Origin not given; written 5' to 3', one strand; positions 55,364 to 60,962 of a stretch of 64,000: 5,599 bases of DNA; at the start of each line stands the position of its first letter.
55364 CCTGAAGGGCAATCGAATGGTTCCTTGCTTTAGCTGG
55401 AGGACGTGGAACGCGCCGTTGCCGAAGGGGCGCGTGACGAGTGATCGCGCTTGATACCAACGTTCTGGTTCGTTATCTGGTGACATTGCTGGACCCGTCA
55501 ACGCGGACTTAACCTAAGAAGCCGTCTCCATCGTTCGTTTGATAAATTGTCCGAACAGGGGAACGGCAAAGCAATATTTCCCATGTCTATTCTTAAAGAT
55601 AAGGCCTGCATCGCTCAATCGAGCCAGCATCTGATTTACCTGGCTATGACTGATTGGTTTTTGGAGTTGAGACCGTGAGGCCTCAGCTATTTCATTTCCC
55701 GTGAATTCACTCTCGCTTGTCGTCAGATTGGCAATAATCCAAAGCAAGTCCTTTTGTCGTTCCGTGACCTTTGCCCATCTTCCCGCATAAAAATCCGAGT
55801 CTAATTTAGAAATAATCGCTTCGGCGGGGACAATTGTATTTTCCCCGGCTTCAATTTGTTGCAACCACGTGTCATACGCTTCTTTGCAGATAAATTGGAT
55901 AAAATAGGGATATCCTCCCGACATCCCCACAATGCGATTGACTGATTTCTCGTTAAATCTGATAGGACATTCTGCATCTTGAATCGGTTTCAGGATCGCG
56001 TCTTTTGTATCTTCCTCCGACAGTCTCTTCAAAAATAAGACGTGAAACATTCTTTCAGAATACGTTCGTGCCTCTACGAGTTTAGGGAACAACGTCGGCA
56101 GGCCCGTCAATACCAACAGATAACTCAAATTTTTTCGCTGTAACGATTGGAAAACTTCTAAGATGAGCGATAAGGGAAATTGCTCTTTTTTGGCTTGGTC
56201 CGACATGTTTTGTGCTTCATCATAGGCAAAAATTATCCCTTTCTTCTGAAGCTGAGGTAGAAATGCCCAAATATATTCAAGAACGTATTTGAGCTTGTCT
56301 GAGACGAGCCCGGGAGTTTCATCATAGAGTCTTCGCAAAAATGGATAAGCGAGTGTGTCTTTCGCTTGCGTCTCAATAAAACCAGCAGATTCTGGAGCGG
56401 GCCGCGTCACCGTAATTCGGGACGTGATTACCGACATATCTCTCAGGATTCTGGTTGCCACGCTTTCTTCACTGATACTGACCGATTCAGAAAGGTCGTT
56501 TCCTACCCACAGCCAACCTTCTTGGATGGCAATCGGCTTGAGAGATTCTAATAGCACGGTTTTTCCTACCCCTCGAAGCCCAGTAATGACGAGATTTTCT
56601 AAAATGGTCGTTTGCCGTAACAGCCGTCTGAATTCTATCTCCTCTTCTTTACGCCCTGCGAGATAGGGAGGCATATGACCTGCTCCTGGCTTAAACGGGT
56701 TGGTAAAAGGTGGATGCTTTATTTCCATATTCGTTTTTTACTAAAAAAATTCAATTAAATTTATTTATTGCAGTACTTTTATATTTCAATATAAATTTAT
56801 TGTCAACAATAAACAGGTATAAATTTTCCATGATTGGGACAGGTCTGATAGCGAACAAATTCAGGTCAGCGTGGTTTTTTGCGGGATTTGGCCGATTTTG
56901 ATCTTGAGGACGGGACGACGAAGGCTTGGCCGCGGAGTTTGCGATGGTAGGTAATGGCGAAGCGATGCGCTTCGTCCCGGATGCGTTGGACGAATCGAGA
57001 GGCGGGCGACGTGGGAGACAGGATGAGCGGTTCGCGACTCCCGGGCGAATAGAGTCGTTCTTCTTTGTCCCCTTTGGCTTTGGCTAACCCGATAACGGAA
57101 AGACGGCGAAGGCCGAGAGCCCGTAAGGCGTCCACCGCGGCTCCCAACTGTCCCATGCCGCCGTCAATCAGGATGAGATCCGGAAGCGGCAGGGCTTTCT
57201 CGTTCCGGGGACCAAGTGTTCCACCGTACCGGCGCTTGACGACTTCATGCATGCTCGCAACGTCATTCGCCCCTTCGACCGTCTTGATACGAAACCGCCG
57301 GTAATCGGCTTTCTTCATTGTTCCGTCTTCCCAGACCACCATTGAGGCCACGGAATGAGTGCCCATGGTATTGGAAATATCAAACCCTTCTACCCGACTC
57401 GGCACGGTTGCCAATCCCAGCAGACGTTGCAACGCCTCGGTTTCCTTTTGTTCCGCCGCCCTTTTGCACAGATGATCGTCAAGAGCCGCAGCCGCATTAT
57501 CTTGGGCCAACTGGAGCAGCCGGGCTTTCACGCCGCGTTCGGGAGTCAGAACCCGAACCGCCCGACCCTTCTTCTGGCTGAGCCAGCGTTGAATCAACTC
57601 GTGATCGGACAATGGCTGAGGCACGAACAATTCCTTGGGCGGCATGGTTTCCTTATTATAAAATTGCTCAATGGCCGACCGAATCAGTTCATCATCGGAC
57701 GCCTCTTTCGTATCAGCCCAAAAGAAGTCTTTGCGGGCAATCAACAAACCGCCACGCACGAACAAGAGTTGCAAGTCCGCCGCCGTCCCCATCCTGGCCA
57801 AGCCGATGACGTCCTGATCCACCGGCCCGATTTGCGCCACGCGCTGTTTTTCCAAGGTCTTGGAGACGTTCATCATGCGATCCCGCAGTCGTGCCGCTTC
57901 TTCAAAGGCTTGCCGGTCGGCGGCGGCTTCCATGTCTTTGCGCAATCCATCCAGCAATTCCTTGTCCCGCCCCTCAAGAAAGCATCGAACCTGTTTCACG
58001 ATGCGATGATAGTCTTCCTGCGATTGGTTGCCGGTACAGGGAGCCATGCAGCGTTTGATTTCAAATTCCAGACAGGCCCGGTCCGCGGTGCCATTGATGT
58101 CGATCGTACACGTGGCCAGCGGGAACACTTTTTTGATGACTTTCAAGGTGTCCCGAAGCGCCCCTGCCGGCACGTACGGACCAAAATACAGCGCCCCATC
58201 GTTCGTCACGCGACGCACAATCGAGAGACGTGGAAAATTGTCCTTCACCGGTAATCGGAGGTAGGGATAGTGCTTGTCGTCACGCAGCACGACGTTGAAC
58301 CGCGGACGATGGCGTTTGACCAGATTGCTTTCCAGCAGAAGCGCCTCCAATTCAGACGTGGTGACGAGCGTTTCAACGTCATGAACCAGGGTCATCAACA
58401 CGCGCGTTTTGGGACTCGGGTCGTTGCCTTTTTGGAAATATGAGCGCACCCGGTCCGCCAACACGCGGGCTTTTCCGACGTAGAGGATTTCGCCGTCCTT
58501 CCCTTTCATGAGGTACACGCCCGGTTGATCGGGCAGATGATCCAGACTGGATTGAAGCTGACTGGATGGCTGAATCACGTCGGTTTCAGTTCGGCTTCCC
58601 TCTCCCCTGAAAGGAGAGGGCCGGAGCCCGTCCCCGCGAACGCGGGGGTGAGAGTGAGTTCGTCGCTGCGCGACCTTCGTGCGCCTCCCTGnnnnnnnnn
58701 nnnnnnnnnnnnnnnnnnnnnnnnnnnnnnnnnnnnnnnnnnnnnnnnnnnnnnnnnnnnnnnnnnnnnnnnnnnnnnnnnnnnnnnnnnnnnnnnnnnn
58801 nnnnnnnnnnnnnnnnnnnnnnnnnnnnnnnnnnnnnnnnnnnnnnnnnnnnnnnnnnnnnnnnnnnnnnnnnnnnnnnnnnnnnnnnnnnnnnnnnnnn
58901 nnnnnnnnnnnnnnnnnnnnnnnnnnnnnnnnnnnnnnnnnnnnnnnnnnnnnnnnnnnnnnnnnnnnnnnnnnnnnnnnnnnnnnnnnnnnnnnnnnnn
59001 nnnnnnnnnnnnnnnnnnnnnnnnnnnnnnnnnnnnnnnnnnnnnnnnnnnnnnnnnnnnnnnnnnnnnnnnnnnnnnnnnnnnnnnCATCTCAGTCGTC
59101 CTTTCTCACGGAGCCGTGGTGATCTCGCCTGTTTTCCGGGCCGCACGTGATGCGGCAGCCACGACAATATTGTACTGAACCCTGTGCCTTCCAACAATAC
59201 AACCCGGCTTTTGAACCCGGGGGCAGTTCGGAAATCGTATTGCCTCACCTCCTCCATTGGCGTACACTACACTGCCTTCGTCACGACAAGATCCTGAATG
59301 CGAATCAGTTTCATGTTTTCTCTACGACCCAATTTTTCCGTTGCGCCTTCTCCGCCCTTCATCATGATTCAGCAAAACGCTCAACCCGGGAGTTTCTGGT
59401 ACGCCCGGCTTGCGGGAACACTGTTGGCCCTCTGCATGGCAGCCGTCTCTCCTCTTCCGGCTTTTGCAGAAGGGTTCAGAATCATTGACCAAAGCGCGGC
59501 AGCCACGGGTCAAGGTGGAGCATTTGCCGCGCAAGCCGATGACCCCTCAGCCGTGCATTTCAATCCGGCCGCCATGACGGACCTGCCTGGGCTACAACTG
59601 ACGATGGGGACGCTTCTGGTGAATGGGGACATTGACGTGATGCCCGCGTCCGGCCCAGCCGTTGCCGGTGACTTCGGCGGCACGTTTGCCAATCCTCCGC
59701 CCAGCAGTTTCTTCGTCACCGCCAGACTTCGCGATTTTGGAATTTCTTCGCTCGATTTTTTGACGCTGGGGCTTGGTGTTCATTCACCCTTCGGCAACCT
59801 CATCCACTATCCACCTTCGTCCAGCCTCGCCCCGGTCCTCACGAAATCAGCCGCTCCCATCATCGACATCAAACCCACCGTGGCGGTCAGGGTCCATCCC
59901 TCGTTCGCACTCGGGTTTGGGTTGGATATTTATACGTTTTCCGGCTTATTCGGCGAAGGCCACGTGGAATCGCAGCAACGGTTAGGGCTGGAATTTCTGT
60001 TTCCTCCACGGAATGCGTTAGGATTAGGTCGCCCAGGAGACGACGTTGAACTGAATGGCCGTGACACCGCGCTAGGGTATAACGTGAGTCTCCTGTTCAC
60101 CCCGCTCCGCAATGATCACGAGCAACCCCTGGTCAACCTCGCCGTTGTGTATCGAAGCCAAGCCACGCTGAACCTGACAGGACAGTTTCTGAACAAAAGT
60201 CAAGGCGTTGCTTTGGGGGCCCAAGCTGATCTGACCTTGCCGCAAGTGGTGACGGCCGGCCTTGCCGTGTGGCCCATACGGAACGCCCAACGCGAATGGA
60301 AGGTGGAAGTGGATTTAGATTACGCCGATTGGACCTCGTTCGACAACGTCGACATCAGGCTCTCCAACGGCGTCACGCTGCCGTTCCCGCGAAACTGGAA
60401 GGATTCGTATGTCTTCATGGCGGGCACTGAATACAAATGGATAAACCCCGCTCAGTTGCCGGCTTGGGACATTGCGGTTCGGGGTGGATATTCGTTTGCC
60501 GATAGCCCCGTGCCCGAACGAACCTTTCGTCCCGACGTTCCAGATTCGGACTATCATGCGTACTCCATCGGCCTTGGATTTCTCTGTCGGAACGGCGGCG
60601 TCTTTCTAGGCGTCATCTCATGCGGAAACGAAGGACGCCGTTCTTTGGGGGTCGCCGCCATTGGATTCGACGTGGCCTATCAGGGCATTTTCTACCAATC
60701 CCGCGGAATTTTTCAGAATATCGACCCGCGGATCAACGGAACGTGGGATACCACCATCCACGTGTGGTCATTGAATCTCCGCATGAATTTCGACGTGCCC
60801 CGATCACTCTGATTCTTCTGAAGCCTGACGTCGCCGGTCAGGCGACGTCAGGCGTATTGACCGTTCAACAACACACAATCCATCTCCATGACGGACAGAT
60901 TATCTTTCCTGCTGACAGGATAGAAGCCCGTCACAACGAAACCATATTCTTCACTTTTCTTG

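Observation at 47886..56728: Candidate undescribed module: recombination-type genes (DprA-like, RmuC) and TA genes caught between the two methylase copies, followed by an AAA ATPase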

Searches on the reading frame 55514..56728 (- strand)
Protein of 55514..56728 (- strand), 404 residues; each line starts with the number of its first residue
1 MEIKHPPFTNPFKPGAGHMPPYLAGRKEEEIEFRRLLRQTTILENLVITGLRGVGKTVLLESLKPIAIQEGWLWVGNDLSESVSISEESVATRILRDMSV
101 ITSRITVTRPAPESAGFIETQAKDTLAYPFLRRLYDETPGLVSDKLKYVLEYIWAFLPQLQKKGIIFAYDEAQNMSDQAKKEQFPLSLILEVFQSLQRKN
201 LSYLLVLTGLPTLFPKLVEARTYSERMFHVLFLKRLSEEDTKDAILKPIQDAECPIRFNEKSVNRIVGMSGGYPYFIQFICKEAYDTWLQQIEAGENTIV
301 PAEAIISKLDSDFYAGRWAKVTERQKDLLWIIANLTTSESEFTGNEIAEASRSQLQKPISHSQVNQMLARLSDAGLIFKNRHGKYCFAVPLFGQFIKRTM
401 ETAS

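Call 5: search_protein_families(library=pfam, proteins=[window:55514-56728:-], max_evalue=0.01)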
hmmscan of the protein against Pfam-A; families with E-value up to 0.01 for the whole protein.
window:55514-56728:- (404 aa): 4 families
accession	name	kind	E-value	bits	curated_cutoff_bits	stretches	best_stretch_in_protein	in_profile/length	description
PF13191.12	AAA_16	-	3.3e-07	31.4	32.6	1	23-209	2-157/167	AAA ATPase domain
PF13401.12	AAA_22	-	0.00018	22.3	27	1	46-206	8-121/130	AAA domain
PF01637.24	ATPase_2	-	0.00044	20.6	33.2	1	43-276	20-221/225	ATPase domain predominantly from Archaea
PF21100.3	MCM_C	-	0.0017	18.6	27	0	346-386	23-62/64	MCM protein C-terminal winged helix-turn-helix domain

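Call 6: search_protein_families(library=padloc, proteins=[window:55514-56728:-], max_evalue=0.01)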
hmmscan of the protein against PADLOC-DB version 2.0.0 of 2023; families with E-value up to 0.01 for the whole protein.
window:55514-56728:- (404 aa): 2 families
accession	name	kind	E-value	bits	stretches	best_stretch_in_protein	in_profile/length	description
PDLC02928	NDT_II-A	-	0.0041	14.6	1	323-390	172-238/279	-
PDLC04984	PDC-S27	-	0.0068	13.3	0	23-62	4-42/474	-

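Call 35: search_protein_families(library=ncbifam, proteins=[window:55514-56728:-], max_evalue=0.001)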
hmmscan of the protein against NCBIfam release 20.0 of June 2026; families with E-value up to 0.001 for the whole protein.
window:55514-56728:- (404 aa): 1 family
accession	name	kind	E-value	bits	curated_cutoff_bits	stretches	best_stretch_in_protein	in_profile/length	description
TIGR03015.1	pepcterm_ATPase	hypoth_equivalog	0.00061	19.3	324.5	0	156-282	114-240/269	XrtA/PEP-CTERM system-associated ATPase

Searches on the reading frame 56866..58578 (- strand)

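Call 18: search_protein_families(library=pfam, proteins=[window:56866-58578:-], max_evalue=0.001)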
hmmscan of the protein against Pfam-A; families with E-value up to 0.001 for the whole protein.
window:56866-58578:- (570 aa): 5 families
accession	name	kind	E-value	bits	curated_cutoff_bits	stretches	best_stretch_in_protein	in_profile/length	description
PF08459.17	UvrC_RNaseH_dom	-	6.7e-53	179.2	22.3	1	384-542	1-159/159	UvrC RNAse H endonuclease domain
PF22920.2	UvrC_RNaseH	-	9.4e-35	119.5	24.3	1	254-369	1-116/116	UvrC Ribonuclease H-like domain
PF02151.25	UVR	-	4.8e-10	39.3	21.5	1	206-239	1-34/36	UvrB/uvrC motif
PF01541.30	GIY-YIG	-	1.6e-05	25.5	22.6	1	19-92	2-74/78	GIY-YIG catalytic domain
PF24348.1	DUF7508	-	0.00023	21.7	26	0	10-53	13-55/79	Domain of unknown function (DUF7508)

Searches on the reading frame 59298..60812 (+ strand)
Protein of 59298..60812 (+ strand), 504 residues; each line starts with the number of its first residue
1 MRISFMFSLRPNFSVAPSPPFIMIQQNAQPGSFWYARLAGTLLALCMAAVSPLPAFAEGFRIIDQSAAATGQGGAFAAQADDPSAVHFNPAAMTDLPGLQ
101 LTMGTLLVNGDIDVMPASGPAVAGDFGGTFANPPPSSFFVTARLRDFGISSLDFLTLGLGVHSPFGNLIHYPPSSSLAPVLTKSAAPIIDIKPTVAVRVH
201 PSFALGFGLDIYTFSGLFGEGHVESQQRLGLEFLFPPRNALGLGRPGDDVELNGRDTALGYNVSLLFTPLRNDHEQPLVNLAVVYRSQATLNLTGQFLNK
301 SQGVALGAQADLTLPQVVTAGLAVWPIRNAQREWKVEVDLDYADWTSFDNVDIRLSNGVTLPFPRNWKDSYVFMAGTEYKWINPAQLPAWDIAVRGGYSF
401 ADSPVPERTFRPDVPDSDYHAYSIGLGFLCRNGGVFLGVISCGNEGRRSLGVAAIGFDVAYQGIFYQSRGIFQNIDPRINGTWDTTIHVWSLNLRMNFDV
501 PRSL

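Call 18: search_protein_families(library=pfam, proteins=[window:59298-60812:+], max_evalue=0.001)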
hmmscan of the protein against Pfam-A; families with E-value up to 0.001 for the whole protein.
window:59298-60812:+ (504 aa): 1 family
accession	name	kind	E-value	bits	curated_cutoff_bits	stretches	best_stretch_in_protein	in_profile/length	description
PF03349.22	Toluene_X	-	2.3e-36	125.7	29.7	1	55-428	8-367/421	Outer membrane protein transport protein (OMPP1/FadL/TodX)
